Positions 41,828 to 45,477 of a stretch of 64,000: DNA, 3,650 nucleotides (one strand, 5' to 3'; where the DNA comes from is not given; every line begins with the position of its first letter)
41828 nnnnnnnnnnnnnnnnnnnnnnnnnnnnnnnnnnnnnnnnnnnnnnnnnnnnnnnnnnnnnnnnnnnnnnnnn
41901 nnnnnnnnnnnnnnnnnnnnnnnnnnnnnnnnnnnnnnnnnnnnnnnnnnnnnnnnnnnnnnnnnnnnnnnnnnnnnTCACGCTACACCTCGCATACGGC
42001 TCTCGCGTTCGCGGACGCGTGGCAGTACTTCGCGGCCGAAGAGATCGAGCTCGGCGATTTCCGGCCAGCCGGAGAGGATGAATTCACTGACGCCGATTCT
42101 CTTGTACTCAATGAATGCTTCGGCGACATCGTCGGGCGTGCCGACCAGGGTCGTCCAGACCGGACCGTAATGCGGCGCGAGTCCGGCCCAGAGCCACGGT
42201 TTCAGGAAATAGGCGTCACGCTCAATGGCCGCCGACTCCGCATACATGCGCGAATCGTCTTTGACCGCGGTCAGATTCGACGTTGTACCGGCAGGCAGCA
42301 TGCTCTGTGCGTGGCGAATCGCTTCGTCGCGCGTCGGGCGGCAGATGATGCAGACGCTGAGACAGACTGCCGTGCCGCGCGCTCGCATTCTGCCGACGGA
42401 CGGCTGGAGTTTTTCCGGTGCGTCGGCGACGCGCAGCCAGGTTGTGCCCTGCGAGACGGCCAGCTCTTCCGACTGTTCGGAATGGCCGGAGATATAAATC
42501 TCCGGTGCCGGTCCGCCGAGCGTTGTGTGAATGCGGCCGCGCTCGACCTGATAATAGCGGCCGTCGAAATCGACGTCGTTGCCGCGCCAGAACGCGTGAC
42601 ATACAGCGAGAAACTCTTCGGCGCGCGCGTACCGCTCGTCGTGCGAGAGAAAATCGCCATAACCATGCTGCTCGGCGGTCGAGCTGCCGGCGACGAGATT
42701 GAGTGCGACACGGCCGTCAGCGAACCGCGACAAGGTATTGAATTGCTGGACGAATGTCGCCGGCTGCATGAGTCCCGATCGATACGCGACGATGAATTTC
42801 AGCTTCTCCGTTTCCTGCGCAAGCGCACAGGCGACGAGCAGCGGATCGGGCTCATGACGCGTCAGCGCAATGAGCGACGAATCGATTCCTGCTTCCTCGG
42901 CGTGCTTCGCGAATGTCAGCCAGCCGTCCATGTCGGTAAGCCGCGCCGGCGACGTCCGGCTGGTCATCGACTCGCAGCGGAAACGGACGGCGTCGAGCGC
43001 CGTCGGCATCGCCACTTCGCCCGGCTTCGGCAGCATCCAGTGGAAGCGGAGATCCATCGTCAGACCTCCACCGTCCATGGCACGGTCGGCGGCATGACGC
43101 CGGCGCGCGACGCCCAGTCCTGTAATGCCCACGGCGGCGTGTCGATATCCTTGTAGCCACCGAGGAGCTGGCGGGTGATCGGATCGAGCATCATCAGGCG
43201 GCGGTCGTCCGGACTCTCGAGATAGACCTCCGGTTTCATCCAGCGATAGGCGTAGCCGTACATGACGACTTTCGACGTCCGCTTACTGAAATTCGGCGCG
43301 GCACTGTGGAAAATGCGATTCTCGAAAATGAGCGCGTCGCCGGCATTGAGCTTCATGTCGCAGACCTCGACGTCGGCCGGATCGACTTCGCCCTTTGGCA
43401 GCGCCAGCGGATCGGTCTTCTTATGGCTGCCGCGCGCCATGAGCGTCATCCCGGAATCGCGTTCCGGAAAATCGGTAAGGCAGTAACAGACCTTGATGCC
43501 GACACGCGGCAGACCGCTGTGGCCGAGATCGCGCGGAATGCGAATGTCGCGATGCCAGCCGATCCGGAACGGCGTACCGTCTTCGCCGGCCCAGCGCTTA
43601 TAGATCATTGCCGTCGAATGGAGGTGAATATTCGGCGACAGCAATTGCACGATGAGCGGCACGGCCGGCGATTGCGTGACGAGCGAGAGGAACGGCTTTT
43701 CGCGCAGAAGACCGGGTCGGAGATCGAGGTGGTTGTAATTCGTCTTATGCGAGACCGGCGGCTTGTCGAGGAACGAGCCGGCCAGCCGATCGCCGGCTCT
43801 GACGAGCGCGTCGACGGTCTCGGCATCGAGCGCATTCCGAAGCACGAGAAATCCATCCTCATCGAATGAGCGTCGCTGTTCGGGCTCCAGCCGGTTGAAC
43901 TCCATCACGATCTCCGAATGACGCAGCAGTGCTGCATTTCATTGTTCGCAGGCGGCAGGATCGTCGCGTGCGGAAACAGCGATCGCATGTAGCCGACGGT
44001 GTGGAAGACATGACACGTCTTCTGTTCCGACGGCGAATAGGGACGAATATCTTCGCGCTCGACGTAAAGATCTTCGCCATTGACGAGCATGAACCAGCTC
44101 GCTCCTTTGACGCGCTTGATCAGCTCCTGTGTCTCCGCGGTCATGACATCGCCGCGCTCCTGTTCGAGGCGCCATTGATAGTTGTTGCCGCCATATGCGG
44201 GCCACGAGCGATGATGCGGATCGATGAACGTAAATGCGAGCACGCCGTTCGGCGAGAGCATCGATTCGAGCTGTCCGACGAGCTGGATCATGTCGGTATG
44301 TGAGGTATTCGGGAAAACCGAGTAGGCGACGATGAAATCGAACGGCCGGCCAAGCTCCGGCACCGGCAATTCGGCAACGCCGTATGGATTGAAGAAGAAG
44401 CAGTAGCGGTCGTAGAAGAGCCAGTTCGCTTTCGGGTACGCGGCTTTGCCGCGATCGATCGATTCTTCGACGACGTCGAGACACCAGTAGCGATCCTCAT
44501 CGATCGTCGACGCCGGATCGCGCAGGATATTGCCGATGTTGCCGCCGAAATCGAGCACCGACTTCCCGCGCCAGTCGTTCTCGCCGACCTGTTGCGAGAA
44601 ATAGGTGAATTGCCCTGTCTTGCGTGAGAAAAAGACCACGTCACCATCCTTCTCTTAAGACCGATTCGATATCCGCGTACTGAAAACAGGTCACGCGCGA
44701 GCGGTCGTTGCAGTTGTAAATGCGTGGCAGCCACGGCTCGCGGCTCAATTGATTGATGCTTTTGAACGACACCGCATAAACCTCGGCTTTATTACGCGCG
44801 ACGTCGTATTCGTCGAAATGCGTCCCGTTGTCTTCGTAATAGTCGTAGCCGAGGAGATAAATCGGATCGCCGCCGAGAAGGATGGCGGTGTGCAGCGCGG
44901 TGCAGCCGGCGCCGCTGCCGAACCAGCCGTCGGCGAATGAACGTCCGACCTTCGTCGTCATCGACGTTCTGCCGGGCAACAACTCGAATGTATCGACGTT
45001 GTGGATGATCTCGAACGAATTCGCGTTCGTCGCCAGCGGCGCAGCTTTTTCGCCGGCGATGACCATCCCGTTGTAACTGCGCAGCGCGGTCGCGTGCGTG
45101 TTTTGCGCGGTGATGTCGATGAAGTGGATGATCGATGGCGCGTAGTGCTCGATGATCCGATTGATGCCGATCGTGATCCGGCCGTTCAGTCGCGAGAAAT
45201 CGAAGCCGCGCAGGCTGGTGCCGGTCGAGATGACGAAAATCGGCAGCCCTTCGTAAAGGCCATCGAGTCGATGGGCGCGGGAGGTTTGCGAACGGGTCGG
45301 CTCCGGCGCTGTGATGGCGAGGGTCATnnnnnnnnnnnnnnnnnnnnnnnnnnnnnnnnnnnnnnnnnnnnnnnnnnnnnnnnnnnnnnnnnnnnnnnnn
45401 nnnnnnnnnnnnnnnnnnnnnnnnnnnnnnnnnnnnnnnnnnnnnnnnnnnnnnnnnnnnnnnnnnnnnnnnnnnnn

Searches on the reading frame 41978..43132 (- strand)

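Call 21: search_protein_families(library=pfam, proteins=[window:41978-43132:-], max_evalue=0.001)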
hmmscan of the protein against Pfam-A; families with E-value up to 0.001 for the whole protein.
window:41978-43132:- (384 aa): 1 family
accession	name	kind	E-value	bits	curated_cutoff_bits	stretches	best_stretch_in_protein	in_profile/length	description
PF00296.26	Bac_luciferase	-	3.5e-49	168.3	27.9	1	67-349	21-313/314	Luciferase-like monooxygenase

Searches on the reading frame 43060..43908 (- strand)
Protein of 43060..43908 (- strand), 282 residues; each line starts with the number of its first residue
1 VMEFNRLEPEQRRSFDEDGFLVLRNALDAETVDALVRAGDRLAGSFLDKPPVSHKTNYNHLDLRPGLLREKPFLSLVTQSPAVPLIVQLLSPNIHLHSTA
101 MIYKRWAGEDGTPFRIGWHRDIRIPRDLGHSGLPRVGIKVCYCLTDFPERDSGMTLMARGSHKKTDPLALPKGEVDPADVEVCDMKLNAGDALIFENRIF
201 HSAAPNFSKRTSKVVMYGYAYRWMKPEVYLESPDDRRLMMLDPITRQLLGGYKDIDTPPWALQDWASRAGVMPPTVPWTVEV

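Call 21: search_protein_families(library=pfam, proteins=[window:43060-43908:-], max_evalue=0.001)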
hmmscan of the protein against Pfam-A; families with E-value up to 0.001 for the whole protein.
window:43060-43908:- (282 aa): 1 family
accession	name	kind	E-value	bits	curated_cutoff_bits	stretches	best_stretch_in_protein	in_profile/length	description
PF05721.19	PhyH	-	8.6e-16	59.3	22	1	15-210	1-209/213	Phytanoyl-CoA dioxygenase (PhyH)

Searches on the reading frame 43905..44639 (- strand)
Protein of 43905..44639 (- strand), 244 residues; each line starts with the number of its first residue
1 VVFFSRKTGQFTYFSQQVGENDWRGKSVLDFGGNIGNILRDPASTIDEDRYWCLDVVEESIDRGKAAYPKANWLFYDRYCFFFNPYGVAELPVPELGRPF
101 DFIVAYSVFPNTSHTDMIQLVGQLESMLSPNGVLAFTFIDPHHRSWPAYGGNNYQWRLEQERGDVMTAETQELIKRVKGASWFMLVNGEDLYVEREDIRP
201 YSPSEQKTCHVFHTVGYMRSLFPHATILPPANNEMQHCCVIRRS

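Call 21: search_protein_families(library=pfam, proteins=[window:43905-44639:-], max_evalue=0.001)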
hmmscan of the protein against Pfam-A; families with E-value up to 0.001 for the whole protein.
window:43905-44639:- (244 aa): 3 families
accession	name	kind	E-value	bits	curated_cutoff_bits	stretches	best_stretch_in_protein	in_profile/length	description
PF13489.12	Methyltransf_23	-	5.3e-08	33.2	27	1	22-170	20-149/164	Methyltransferase domain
PF08242.18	Methyltransf_12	-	8.4e-08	33.3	30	1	29-134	1-98/98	Methyltransferase domain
PF13649.12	Methyltransf_25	-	0.00079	20.5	27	0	28-132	1-97/97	Methyltransferase domain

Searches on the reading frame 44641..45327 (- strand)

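Call 21: search_protein_families(library=pfam, proteins=[window:44641-45327:-], max_evalue=0.001)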
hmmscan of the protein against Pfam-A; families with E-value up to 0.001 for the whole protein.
window:44641-45327:- (228 aa): 0 families

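Call 27: search_protein_families(library=pfam, proteins=[window:44641-45327:-], max_evalue=0.01)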
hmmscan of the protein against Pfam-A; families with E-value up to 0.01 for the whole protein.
window:44641-45327:- (228 aa): 1 family
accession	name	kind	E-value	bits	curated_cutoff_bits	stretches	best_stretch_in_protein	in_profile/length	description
PF09160.16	FimH_man-bind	-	0.0061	16.8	25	0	61-124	44-107/145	FimH, mannose binding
